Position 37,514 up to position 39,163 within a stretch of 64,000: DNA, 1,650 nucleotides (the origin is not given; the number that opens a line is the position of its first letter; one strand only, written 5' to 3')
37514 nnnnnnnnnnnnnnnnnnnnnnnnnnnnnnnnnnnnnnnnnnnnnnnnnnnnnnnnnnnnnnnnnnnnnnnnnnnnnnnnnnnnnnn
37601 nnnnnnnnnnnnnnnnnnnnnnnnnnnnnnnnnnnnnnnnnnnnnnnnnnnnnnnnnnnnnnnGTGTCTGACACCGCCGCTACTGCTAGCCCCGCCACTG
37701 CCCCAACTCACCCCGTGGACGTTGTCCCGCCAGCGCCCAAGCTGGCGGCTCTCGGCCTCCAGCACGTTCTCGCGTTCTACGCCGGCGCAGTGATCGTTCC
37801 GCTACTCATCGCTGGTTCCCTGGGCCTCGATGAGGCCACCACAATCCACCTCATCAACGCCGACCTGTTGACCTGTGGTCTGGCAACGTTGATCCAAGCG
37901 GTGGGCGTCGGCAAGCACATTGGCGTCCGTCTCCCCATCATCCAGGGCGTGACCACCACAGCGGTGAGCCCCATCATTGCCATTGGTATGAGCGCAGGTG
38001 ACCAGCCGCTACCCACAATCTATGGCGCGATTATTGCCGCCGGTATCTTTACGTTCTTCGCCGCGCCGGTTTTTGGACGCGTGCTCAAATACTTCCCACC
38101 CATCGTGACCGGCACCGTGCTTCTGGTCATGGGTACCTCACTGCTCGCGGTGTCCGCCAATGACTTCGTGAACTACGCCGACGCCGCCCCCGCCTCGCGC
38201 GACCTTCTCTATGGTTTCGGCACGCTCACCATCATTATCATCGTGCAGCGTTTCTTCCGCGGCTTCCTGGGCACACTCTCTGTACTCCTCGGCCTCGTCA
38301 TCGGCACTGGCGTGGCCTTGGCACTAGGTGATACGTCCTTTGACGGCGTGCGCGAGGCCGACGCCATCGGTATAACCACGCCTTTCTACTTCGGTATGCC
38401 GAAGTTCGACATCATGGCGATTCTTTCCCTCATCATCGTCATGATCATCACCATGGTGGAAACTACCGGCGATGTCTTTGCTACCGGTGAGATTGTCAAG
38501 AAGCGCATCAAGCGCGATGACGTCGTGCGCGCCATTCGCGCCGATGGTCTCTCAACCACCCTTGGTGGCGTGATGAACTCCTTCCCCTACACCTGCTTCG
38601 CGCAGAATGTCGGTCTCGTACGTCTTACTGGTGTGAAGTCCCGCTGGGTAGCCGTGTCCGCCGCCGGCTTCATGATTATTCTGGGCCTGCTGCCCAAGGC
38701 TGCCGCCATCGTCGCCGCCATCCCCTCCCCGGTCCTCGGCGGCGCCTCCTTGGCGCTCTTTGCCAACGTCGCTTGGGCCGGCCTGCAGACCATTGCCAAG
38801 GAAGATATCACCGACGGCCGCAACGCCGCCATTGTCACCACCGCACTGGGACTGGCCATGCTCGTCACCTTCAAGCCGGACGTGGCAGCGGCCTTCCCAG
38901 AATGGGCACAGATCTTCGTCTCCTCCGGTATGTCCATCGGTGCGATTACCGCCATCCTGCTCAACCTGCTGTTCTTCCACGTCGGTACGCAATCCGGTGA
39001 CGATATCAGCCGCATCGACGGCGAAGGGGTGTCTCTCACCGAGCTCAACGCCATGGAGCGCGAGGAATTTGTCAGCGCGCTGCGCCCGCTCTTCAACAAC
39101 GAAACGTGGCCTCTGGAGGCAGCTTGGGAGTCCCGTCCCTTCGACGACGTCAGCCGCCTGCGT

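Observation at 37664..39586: NCS2 nucleobase permease fused to a degenerate OHCU-decarboxylase-like cytoplasmic domain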

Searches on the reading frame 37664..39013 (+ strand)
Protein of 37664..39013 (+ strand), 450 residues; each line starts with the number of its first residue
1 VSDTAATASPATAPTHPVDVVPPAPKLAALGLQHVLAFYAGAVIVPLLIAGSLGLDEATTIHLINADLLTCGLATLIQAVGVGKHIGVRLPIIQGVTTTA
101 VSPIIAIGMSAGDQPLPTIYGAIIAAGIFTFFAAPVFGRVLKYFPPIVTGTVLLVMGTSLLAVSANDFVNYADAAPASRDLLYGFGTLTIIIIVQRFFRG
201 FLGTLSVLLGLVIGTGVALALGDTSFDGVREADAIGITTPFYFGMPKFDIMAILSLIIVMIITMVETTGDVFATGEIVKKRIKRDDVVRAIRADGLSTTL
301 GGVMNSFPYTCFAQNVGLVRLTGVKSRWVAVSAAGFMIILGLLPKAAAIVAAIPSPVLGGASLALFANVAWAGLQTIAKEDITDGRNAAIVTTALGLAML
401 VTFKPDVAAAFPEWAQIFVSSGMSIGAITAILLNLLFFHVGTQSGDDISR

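Call 50: search_solved_structures(query=window:37664-39013:+, max_evalue=0.00001, show_alignments=2)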
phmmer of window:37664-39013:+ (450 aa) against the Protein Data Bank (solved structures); distinct sequences matched with E-value up to 0.00001: 9.
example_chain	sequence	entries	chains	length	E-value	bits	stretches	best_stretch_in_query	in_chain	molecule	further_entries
31ew_A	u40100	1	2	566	9.3e-34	120.2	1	26-412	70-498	Uric acid-xanthine permease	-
31ey_A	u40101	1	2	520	1.7e-33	119.4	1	26-407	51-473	Uric acid-xanthine permease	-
31ez_A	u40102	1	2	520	1.8e-33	119.3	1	26-407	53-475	Uric acid-xanthine permease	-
5i6c_A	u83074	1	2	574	1.7e-32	116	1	26-407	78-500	Uric acid-xanthine permease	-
8omz_A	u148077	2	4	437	7.1e-31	110.7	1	20-436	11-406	Uracil permease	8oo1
3qe7_A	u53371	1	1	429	1.2e-29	106.7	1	21-436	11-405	Uracil permease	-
5xls_A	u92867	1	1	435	1.3e-29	106.6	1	21-436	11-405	Uracil permease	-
7ytw_A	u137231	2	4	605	1.8e-20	76.5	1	234-396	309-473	Solute carrier family 23 member 1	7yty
8jew_A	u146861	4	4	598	6.2e-19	71.4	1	230-394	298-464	Solute carrier family 23 member 1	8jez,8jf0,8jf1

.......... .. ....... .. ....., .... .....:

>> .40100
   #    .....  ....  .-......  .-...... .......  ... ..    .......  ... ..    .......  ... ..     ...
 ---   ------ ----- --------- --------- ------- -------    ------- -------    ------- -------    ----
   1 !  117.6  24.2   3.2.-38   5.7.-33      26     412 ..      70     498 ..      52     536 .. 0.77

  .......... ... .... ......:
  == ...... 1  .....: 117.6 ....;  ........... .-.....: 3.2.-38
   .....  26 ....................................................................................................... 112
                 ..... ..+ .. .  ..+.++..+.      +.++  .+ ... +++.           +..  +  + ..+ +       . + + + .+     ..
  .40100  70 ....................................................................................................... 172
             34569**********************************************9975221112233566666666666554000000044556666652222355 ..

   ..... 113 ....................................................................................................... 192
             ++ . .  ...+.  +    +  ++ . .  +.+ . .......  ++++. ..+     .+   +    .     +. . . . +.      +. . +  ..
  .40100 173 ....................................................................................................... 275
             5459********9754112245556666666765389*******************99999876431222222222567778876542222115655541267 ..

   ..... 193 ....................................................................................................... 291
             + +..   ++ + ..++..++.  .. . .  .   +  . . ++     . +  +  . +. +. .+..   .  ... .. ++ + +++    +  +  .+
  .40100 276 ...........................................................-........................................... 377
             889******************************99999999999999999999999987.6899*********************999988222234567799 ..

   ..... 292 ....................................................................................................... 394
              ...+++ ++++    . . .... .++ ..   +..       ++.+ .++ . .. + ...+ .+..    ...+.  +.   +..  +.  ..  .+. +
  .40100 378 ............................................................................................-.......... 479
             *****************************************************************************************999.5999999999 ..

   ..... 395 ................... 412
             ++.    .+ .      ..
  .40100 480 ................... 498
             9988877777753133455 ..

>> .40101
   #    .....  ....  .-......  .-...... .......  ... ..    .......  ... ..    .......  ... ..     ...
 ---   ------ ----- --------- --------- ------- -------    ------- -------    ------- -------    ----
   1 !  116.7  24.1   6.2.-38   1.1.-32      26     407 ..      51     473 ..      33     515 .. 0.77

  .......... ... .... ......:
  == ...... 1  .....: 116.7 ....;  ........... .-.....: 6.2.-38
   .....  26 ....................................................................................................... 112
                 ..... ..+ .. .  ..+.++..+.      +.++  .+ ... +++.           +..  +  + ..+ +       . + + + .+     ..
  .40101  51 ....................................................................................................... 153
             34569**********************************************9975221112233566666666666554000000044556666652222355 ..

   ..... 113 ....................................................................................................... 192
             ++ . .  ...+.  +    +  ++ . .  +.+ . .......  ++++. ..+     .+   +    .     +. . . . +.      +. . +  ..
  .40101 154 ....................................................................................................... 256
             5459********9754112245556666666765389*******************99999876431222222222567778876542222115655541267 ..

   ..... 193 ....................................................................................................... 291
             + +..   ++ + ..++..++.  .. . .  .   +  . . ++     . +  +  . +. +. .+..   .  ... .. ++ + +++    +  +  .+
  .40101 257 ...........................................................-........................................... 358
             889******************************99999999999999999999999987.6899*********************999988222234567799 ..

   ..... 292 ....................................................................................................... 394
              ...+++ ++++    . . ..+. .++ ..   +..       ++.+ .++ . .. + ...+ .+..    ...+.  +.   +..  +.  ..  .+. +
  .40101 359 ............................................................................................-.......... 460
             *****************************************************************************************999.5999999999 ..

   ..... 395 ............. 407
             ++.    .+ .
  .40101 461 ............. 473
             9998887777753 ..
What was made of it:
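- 38597..38632 (+): NAT signature motif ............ (aa 312-323; Gln314, Asn315). Glu266, Asp270 and Asp294 align with UapA E356, D360 and D388 (call 50).
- On NCS2/NAT (SLC23) nucleobase:cation symporters, xanthine/urate subfamily: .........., aa 314-323, aligned to UapA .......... (call 50). Glu266 and Gln314 align to them (call 50). aa 21-436 align to UraA 11-405 of 429 (call 50).
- Closest known: NCS2/NAT xanthine-uric acid permeases. Different: The UraA and UapA structures matched in call 50 carry no folded enzyme-like domain after TM14, and as far as I know neither do the other characterised members.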
